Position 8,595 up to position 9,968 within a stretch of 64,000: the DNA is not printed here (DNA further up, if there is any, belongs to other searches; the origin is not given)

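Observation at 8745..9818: Radical SAM protein with viperin-like sequence blocks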

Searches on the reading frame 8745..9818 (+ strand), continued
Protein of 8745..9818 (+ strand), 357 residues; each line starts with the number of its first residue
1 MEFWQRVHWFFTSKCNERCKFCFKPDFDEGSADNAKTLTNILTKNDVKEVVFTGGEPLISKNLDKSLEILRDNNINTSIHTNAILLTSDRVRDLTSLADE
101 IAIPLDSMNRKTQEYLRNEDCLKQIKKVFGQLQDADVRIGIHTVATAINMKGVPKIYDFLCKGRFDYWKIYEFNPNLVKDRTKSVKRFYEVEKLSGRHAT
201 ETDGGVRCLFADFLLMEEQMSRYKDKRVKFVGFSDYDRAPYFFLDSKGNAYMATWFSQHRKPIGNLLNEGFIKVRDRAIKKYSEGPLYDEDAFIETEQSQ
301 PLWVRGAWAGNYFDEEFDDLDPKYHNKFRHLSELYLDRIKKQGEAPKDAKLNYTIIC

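Call 29: search_protein_families(library=ncbifam, proteins=[P0129, P0134, P0139, P0161, P0125, P0126, P0132, P0152, P0172, P0182], max_evalue=1e-10)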
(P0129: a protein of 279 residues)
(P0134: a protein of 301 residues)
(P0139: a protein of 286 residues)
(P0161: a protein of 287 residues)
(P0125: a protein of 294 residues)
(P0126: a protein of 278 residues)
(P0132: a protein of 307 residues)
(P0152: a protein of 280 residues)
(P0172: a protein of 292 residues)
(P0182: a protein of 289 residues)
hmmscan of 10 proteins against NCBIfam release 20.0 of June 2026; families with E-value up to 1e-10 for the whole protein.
P0129 (279 aa): 22 families
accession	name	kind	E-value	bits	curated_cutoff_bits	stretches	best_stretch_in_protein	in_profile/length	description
NF038283.1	viperin_w_prok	equivalog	5.4e-29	101.2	180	1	17-250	3-246/281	viperin family antiviral radical SAM protein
NF045574.1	sacti_mat_StsB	exception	8.5e-18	64.4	625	1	13-203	93-284/466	StsB family radical SAM/SPASM domain sactipeptide maturase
TIGR02668.1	moaA_archaeal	equivalog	3.5e-17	62.3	325.25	1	14-221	8-216/303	GTP 3',8-cyclase MoaA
TIGR02666.1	moaA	equivalog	7.1e-17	61.4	284.05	1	21-226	15-227/336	GTP 3',8-cyclase MoaA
TIGR04545.1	rSAM_ahbD_hemeb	equivalog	6.3e-16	58.7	500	1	18-225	2-210/339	heme b synthase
TIGR04303.1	GeoRSP_rSAM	equivalog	1.2e-15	57.9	400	1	17-229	6-217/325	GeoRSP system radical SAM/SPASM protein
TIGR04317.1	W_rSAM_matur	equivalog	1.3e-15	57.4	380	1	18-182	6-178/349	tungsten cofactor oxidoreductase radical SAM maturase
TIGR04082.1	rSAM_for_selen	equivalog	2.9e-15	56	350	1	13-178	196-362/516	thio(seleno)oxazole modification radical SAM maturase SbtM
TIGR04055.1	rSAM_NirJ2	equivalog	3.1e-15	56.5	500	1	18-219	2-204/326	putative heme d1 biosynthesis radical SAM protein NirJ2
TIGR02495.1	NrdG2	equivalog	1.8e-14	53.5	131.15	1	21-180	21-185/193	anaerobic ribonucleoside-triphosphate reductase activating protein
TIGR04051.1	rSAM_NirJ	equivalog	1.2e-13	50.8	515.45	1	18-237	4-229/354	heme d1 biosynthesis radical SAM protein NirJ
TIGR04278.1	viperin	exception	1.3e-13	50.7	450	1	16-164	59-214/347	antiviral radical SAM protein viperin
NF045702.1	rSAM_GDGT_ether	equivalog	1.6e-13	50.1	450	1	21-173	91-251/486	tetraether lipid synthase Tes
TIGR04133.1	rSAM_w_lipo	hypoth_equivalog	2.1e-13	50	425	1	13-221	21-234/350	TIGR04133 family radical SAM/SPASM protein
TIGR04053.2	TIGR04053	equivalog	2.2e-13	50.2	395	1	17-195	9-193/366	TIGR04053 family radical SAM/SPASM domain-containing protein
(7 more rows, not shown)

P0134 (301 aa): 24 families
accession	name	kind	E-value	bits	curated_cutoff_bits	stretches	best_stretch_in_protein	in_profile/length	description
NF038283.1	viperin_w_prok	equivalog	1.2e-44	152.6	180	1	9-278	3-280/281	viperin family antiviral radical SAM protein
TIGR02666.1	moaA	equivalog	1.9e-20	73.1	284.05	1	14-209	16-221/336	GTP 3',8-cyclase MoaA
TIGR04278.1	viperin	exception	1.3e-19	70.5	450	1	5-249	56-302/347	antiviral radical SAM protein viperin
TIGR04545.1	rSAM_ahbD_hemeb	equivalog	4.5e-19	69.1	500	1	10-190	2-186/339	heme b synthase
TIGR02668.1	moaA_archaeal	equivalog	5e-19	68.4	325.25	1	13-219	15-221/303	GTP 3',8-cyclase MoaA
TIGR04055.1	rSAM_NirJ2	equivalog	1e-18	67.9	500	1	10-211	2-203/326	putative heme d1 biosynthesis radical SAM protein NirJ2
TIGR04053.2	TIGR04053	equivalog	2.7e-18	66.4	395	1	6-189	6-196/366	TIGR04053 family radical SAM/SPASM domain-containing protein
TIGR04133.1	rSAM_w_lipo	hypoth_equivalog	3.1e-18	65.8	425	1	10-211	26-231/350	TIGR04133 family radical SAM/SPASM protein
TIGR04051.1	rSAM_NirJ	equivalog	5.5e-18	65.1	515.45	1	10-177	4-173/354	heme d1 biosynthesis radical SAM protein NirJ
TIGR02109.1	PQQ_syn_pqqE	equivalog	5.5e-18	65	381.35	1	4-208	3-209/358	pyrroloquinoline quinone biosynthesis protein PqqE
TIGR04317.1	W_rSAM_matur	equivalog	1e-17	64.3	380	1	12-219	8-221/349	tungsten cofactor oxidoreductase radical SAM maturase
TIGR03961.1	rSAM_PTO1314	hypoth_equivalog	1.5e-17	63.9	306.05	1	5-172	20-183/332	PTO1314 family radical SAM protein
NF001199.0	PRK00164.2-1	equivalog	2.1e-17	63.2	231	1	13-212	17-217/308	GTP 3',8-cyclase MoaA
NF045574.1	sacti_mat_StsB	exception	2.6e-17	62.8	625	1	10-178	98-267/466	StsB family radical SAM/SPASM domain sactipeptide maturase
TIGR04054.1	rSAM_NirJ1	equivalog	1.3e-16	60.2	650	1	10-178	38-208/387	putative heme d1 biosynthesis radical SAM protein NirJ1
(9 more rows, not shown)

P0139 (286 aa): 15 families
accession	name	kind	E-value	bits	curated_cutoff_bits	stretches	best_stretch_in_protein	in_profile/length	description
NF038283.1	viperin_w_prok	equivalog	4.2e-33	114.7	180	1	10-278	4-280/281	viperin family antiviral radical SAM protein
TIGR02666.1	moaA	equivalog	2.4e-17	62.9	284.05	1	13-212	15-220/336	GTP 3',8-cyclase MoaA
TIGR02668.1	moaA_archaeal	equivalog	2.8e-16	59.4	325.25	1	10-223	12-229/303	GTP 3',8-cyclase MoaA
NF001199.0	PRK00164.2-1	equivalog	1.8e-15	56.9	231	1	13-201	17-211/308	GTP 3',8-cyclase MoaA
TIGR04055.1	rSAM_NirJ2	equivalog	3.9e-15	56.2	500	1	10-166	2-162/326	putative heme d1 biosynthesis radical SAM protein NirJ2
TIGR04051.1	rSAM_NirJ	equivalog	1.5e-14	53.8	515.45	1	10-163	4-161/354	heme d1 biosynthesis radical SAM protein NirJ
TIGR04054.1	rSAM_NirJ1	equivalog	1.4e-13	50.2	650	1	10-169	38-200/387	putative heme d1 biosynthesis radical SAM protein NirJ1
NF045574.1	sacti_mat_StsB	exception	2.6e-13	49.6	625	1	7-161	95-252/466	StsB family radical SAM/SPASM domain sactipeptide maturase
TIGR02495.1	NrdG2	equivalog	2.8e-13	49.6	131.15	1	18-152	26-165/193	anaerobic ribonucleoside-triphosphate reductase activating protein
TIGR04133.1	rSAM_w_lipo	hypoth_equivalog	5.8e-13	48.5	425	1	9-213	25-233/350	TIGR04133 family radical SAM/SPASM protein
TIGR04317.1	W_rSAM_matur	equivalog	3.7e-12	46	380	1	10-163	6-169/349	tungsten cofactor oxidoreductase radical SAM maturase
TIGR04278.1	viperin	exception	1.5e-11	43.9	450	1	10-187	61-243/347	antiviral radical SAM protein viperin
TIGR04078.1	rSAM_yydG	equivalog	2.9e-11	43.4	300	1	10-152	3-149/309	YydG family radical SAM peptide epimerase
TIGR03977.1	rSAM_pair_HxsC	equivalog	4.6e-11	42.1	267.9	1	14-200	31-224/292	His-Xaa-Ser system radical SAM maturase HxsC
TIGR04303.1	GeoRSP_rSAM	equivalog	7.9e-11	42.1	400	0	10-182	7-179/325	GeoRSP system radical SAM/SPASM protein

P0161 (287 aa): 34 families (the best 25 are shown)
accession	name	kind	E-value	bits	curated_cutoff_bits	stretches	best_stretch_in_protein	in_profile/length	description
NF038283.1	viperin_w_prok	equivalog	7.2e-49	166.4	180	1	11-276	2-275/281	viperin family antiviral radical SAM protein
TIGR04055.1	rSAM_NirJ2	equivalog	9.8e-27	94.3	500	1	13-210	2-199/326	putative heme d1 biosynthesis radical SAM protein NirJ2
TIGR02666.1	moaA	equivalog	5.9e-25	87.9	284.05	1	17-176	16-186/336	GTP 3',8-cyclase MoaA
TIGR02668.1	moaA_archaeal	equivalog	1.1e-24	86.9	325.25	1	15-198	14-200/303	GTP 3',8-cyclase MoaA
TIGR04545.1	rSAM_ahbD_hemeb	equivalog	2.9e-24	86.2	500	1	13-209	2-199/339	heme b synthase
TIGR04053.2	TIGR04053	equivalog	7.3e-24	84.7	395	1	6-197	3-201/366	TIGR04053 family radical SAM/SPASM domain-containing protein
TIGR04317.1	W_rSAM_matur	equivalog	7.9e-23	81.1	380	1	16-196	9-197/349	tungsten cofactor oxidoreductase radical SAM maturase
TIGR04278.1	viperin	exception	6.2e-22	78.1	450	1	3-238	51-290/347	antiviral radical SAM protein viperin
TIGR04347.1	pseudo_SAM_Halo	equivalog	7.8e-22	78.1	525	1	9-211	37-238/390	TIGR04347 family pseudo-SAM/SPASM protein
TIGR04303.1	GeoRSP_rSAM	equivalog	1.3e-21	77.6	400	1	9-227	3-220/325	GeoRSP system radical SAM/SPASM protein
TIGR04051.1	rSAM_NirJ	equivalog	2e-21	76.3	515.45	1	13-180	4-173/354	heme d1 biosynthesis radical SAM protein NirJ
NF001199.0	PRK00164.2-1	equivalog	2.8e-21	76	231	1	15-175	16-180/308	GTP 3',8-cyclase MoaA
TIGR04546.1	rSAM_ahbC_deAc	equivalog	3e-20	72.4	650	1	12-182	40-212/390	12,18-didecarboxysiroheme deacetylase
TIGR04054.1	rSAM_NirJ1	equivalog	3.6e-20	72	650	1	12-183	37-210/387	putative heme d1 biosynthesis radical SAM protein NirJ1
TIGR02109.1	PQQ_syn_pqqE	equivalog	7.1e-19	68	381.35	1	8-226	4-225/358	pyrroloquinoline quinone biosynthesis protein PqqE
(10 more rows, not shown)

P0125 (294 aa): 24 families
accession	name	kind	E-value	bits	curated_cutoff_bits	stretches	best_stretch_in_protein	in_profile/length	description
NF038283.1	viperin_w_prok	equivalog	9.1e-23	80.8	180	1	14-270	3-270/281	viperin family antiviral radical SAM protein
NF045574.1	sacti_mat_StsB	exception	7.7e-20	71.2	625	1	14-175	97-263/466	StsB family radical SAM/SPASM domain sactipeptide maturase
TIGR04055.1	rSAM_NirJ2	equivalog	5.4e-19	68.9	500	1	15-191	2-181/326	putative heme d1 biosynthesis radical SAM protein NirJ2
TIGR03962.1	mycofact_rSAM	equivalog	8.7e-19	67.9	265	1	6-171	5-176/339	mycofactocin radical SAM maturase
TIGR04545.1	rSAM_ahbD_hemeb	equivalog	9.3e-19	68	500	1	15-208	2-196/339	heme b synthase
TIGR04053.2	TIGR04053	equivalog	1e-17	64.5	395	1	12-193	7-195/366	TIGR04053 family radical SAM/SPASM domain-containing protein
TIGR02666.1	moaA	equivalog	2.5e-17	62.8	284.05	1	19-191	16-200/336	GTP 3',8-cyclase MoaA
TIGR04051.1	rSAM_NirJ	equivalog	3e-17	62.6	515.45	1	14-192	3-184/354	heme d1 biosynthesis radical SAM protein NirJ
NF001199.0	PRK00164.2-1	equivalog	3.8e-17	62.4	231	1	18-203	17-208/308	GTP 3',8-cyclase MoaA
TIGR03961.1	rSAM_PTO1314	hypoth_equivalog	5e-17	62.2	306.05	1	25-167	38-177/332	PTO1314 family radical SAM protein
TIGR02668.1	moaA_archaeal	equivalog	6.4e-17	61.5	325.25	1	18-187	15-190/303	GTP 3',8-cyclase MoaA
TIGR02109.1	PQQ_syn_pqqE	equivalog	2.5e-16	59.5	381.35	1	12-164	6-165/358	pyrroloquinoline quinone biosynthesis protein PqqE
TIGR04054.1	rSAM_NirJ1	equivalog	4.6e-16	58.4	650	1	14-192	37-218/387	putative heme d1 biosynthesis radical SAM protein NirJ1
TIGR02495.1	NrdG2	equivalog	2.1e-15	56.5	131.15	1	19-176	21-185/193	anaerobic ribonucleoside-triphosphate reductase activating protein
TIGR04347.1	pseudo_SAM_Halo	equivalog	2.5e-15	56.6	525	1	14-198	39-225/390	TIGR04347 family pseudo-SAM/SPASM protein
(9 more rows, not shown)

P0126 (278 aa): 27 families (the best 25 are shown)
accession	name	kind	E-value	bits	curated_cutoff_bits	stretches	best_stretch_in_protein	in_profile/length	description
NF038283.1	viperin_w_prok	equivalog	1.9e-28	99.4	180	1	10-263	2-265/281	viperin family antiviral radical SAM protein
TIGR02668.1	moaA_archaeal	equivalog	7.8e-19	67.8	325.25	1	16-202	16-208/303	GTP 3',8-cyclase MoaA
TIGR02666.1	moaA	equivalog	4.8e-18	65.2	284.05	1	18-198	18-210/336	GTP 3',8-cyclase MoaA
NF001199.0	PRK00164.2-1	equivalog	5.8e-18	65.1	231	1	16-202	18-211/308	GTP 3',8-cyclase MoaA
TIGR04053.2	TIGR04053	equivalog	6e-18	65.2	395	1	7-219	5-224/366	TIGR04053 family radical SAM/SPASM domain-containing protein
TIGR04545.1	rSAM_ahbD_hemeb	equivalog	1.4e-17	64.2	500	1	13-170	3-166/339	heme b synthase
TIGR04317.1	W_rSAM_matur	equivalog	1.4e-17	63.9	380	1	17-220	11-226/349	tungsten cofactor oxidoreductase radical SAM maturase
TIGR04051.1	rSAM_NirJ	equivalog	2.1e-17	63.1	515.45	1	11-168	3-165/354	heme d1 biosynthesis radical SAM protein NirJ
TIGR03962.1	mycofact_rSAM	equivalog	5.5e-17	61.9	265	1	8-174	10-181/339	mycofactocin radical SAM maturase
NF050035.1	rSAM_WgK_link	exception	8.5e-17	61.2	650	1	6-170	5-172/367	radical SAM/SPASM peptide maturase WgkB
TIGR02495.1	NrdG2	equivalog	2.5e-16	59.6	131.15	1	17-170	23-181/193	anaerobic ribonucleoside-triphosphate reductase activating protein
NF045574.1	sacti_mat_StsB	exception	2.7e-16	59.5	625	1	13-162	99-252/466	StsB family radical SAM/SPASM domain sactipeptide maturase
TIGR04303.1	GeoRSP_rSAM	equivalog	3.8e-16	59.6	400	1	8-169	3-167/325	GeoRSP system radical SAM/SPASM protein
TIGR04054.1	rSAM_NirJ1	equivalog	1.8e-15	56.5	650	1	11-169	37-200/387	putative heme d1 biosynthesis radical SAM protein NirJ1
TIGR04546.1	rSAM_ahbC_deAc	equivalog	4.3e-15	55.4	650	1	7-168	37-202/390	12,18-didecarboxysiroheme deacetylase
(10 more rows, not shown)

P0132 (307 aa): 28 families (the best 25 are shown)
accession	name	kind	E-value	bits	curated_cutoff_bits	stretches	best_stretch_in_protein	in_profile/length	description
NF038283.1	viperin_w_prok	equivalog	4.7e-42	144.1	180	1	33-295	2-275/281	viperin family antiviral radical SAM protein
TIGR02109.1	PQQ_syn_pqqE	equivalog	3.8e-20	72.1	381.35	1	29-259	3-234/358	pyrroloquinoline quinone biosynthesis protein PqqE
TIGR04278.1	viperin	exception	5.4e-20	71.7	450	1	27-254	53-287/347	antiviral radical SAM protein viperin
TIGR04317.1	W_rSAM_matur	equivalog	9.6e-20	71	380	1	38-213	9-195/349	tungsten cofactor oxidoreductase radical SAM maturase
TIGR02666.1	moaA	equivalog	2.2e-19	69.6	284.05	1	39-234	16-223/336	GTP 3',8-cyclase MoaA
TIGR03962.1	mycofact_rSAM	equivalog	3.3e-19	69.3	265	1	24-195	3-179/339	mycofactocin radical SAM maturase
TIGR04053.2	TIGR04053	equivalog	1.5e-17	63.9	395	1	31-212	6-197/366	TIGR04053 family radical SAM/SPASM domain-containing protein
NF045574.1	sacti_mat_StsB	exception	1.7e-17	63.4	625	1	34-220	97-286/466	StsB family radical SAM/SPASM domain sactipeptide maturase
TIGR04466.1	rSAM_BlsE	equivalog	3.3e-17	62.9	400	1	39-247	9-211/327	cytosylglucuronate decarboxylase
TIGR02668.1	moaA_archaeal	equivalog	4.1e-17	62.1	325.25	1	38-224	15-207/303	GTP 3',8-cyclase MoaA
TIGR04347.1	pseudo_SAM_Halo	equivalog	2.1e-16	60.2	525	1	34-202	39-212/390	TIGR04347 family pseudo-SAM/SPASM protein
TIGR03961.1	rSAM_PTO1314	hypoth_equivalog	5e-16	58.9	306.05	1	36-195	26-184/332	PTO1314 family radical SAM protein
TIGR04051.1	rSAM_NirJ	equivalog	1.2e-15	57.4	515.45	1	35-211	4-184/354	heme d1 biosynthesis radical SAM protein NirJ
TIGR04545.1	rSAM_ahbD_hemeb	equivalog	1.5e-15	57.5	500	1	35-227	2-201/339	heme b synthase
TIGR04133.1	rSAM_w_lipo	hypoth_equivalog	1.8e-15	56.7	425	1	35-247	26-244/350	TIGR04133 family radical SAM/SPASM protein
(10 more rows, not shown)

P0152 (280 aa): 28 families (the best 25 are shown)
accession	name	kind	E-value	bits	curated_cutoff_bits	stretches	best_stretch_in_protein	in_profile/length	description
NF038283.1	viperin_w_prok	equivalog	2.7e-25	89.1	180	1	5-240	2-250/281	viperin family antiviral radical SAM protein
NF045574.1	sacti_mat_StsB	exception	4.4e-21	75.3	625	1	6-176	97-270/466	StsB family radical SAM/SPASM domain sactipeptide maturase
TIGR04545.1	rSAM_ahbD_hemeb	equivalog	8.9e-21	74.7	500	1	7-253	2-251/339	heme b synthase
TIGR04055.1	rSAM_NirJ2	equivalog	7.2e-19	68.5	500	1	8-212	3-211/326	putative heme d1 biosynthesis radical SAM protein NirJ2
TIGR02668.1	moaA_archaeal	equivalog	2.7e-18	66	325.25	1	9-207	14-218/303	GTP 3',8-cyclase MoaA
TIGR04546.1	rSAM_ahbC_deAc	equivalog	2.7e-18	65.9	650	1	9-211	43-248/390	12,18-didecarboxysiroheme deacetylase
TIGR04053.2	TIGR04053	equivalog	8.6e-18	64.7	395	1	11-186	14-197/366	TIGR04053 family radical SAM/SPASM domain-containing protein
TIGR04051.1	rSAM_NirJ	equivalog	1.5e-16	60.3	515.45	1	9-174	6-173/354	heme d1 biosynthesis radical SAM protein NirJ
TIGR03962.1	mycofact_rSAM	equivalog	2.6e-16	59.7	265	1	3-198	10-208/339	mycofactocin radical SAM maturase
TIGR02495.1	NrdG2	equivalog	3.6e-16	59.1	131.15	1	12-135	23-155/193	anaerobic ribonucleoside-triphosphate reductase activating protein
TIGR04317.1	W_rSAM_matur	equivalog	1.1e-15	57.6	380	1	11-168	10-177/349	tungsten cofactor oxidoreductase radical SAM maturase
NF001199.0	PRK00164.2-1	equivalog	1.6e-15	57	231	1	10-167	17-180/308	GTP 3',8-cyclase MoaA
TIGR02666.1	moaA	equivalog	4.3e-15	55.5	284.05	1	11-163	16-181/336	GTP 3',8-cyclase MoaA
TIGR04403.1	rSAM_skfB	equivalog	7.8e-15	54.6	300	1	6-222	105-323/402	sporulation killing factor system radical SAM maturase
TIGR04347.1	pseudo_SAM_Halo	equivalog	2.2e-14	53.6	525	1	9-212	42-252/390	TIGR04347 family pseudo-SAM/SPASM protein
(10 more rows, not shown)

P0172 (292 aa): 24 families
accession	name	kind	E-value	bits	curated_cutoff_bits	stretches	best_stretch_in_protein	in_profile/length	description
NF038283.1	viperin_w_prok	equivalog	1.8e-43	148.8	180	1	22-280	2-272/281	viperin family antiviral radical SAM protein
TIGR02668.1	moaA_archaeal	equivalog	3.3e-21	75.6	325.25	1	23-222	11-217/303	GTP 3',8-cyclase MoaA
TIGR04278.1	viperin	exception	9.2e-20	70.9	450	1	10-209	47-254/347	antiviral radical SAM protein viperin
TIGR04347.1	pseudo_SAM_Halo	equivalog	1.6e-19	70.4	525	1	23-208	39-225/390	TIGR04347 family pseudo-SAM/SPASM protein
TIGR02666.1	moaA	equivalog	2.3e-19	69.6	284.05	1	28-226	16-223/336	GTP 3',8-cyclase MoaA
NF001199.0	PRK00164.2-1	equivalog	1.4e-18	67.1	231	1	22-223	12-221/308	GTP 3',8-cyclase MoaA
TIGR04546.1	rSAM_ahbC_deAc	equivalog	1.5e-18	66.8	650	1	22-198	39-221/390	12,18-didecarboxysiroheme deacetylase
TIGR04545.1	rSAM_ahbD_hemeb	equivalog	3.2e-18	66.3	500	1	24-214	2-199/339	heme b synthase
TIGR02109.1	PQQ_syn_pqqE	equivalog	4.5e-18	65.3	381.35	1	23-236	8-230/358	pyrroloquinoline quinone biosynthesis protein PqqE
TIGR04051.1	rSAM_NirJ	equivalog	2e-17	63.2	515.45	1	24-200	4-186/354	heme d1 biosynthesis radical SAM protein NirJ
TIGR04317.1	W_rSAM_matur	equivalog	7e-17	61.6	380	1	23-205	5-197/349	tungsten cofactor oxidoreductase radical SAM maturase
NF045574.1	sacti_mat_StsB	exception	7.1e-17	61.4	625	1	14-179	88-257/466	StsB family radical SAM/SPASM domain sactipeptide maturase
TIGR04303.1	GeoRSP_rSAM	equivalog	1.6e-16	60.8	400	1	22-219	5-204/325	GeoRSP system radical SAM/SPASM protein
TIGR03961.1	rSAM_PTO1314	hypoth_equivalog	3.9e-16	59.3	306.05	1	31-179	32-179/332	PTO1314 family radical SAM protein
TIGR04053.2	TIGR04053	equivalog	4.4e-15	55.8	395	1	21-204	7-198/366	TIGR04053 family radical SAM/SPASM domain-containing protein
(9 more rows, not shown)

P0182 (289 aa): 20 families
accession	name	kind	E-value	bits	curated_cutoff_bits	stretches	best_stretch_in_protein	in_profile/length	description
NF038283.1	viperin_w_prok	equivalog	2.2e-33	115.6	180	1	14-276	6-271/281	viperin family antiviral radical SAM protein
TIGR02666.1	moaA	equivalog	1.2e-19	70.5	284.05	1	16-178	16-183/336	GTP 3',8-cyclase MoaA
TIGR02668.1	moaA_archaeal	equivalog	3.4e-17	62.4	325.25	1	14-208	14-207/303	GTP 3',8-cyclase MoaA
NF001199.0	PRK00164.2-1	equivalog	1.3e-16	60.6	231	1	14-218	16-217/308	GTP 3',8-cyclase MoaA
TIGR03977.1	rSAM_pair_HxsC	equivalog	1.3e-16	60.4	267.9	1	7-216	22-235/292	His-Xaa-Ser system radical SAM maturase HxsC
TIGR04055.1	rSAM_NirJ2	equivalog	1.7e-16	60.6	500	1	17-224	7-210/326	putative heme d1 biosynthesis radical SAM protein NirJ2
TIGR04053.2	TIGR04053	equivalog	8.2e-16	58.2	395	1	16-228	14-224/366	TIGR04053 family radical SAM/SPASM domain-containing protein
TIGR04051.1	rSAM_NirJ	equivalog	1.6e-15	56.9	515.45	1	18-198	10-187/354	heme d1 biosynthesis radical SAM protein NirJ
TIGR04317.1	W_rSAM_matur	equivalog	2.6e-15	56.4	380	1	16-175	10-171/349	tungsten cofactor oxidoreductase radical SAM maturase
TIGR02495.1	NrdG2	equivalog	2.8e-14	52.9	131.15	1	13-178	20-183/193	anaerobic ribonucleoside-triphosphate reductase activating protein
NF045574.1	sacti_mat_StsB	exception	3.4e-14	52.6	625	1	14-145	100-230/466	StsB family radical SAM/SPASM domain sactipeptide maturase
TIGR04251.1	SCM_rSAM_ScmF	equivalog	8.1e-14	51.8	400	1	13-226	7-225/353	SynChlorMet cassette radical SAM/SPASM protein ScmF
TIGR04054.1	rSAM_NirJ1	equivalog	1.4e-13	50.3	650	1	15-196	41-219/387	putative heme d1 biosynthesis radical SAM protein NirJ1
NF050035.1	rSAM_WgK_link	exception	1.6e-13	50.4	650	1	15-203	14-200/367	radical SAM/SPASM peptide maturase WgkB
TIGR02109.1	PQQ_syn_pqqE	equivalog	1.7e-13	50.3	381.35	1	16-216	13-211/358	pyrroloquinoline quinone biosynthesis protein PqqE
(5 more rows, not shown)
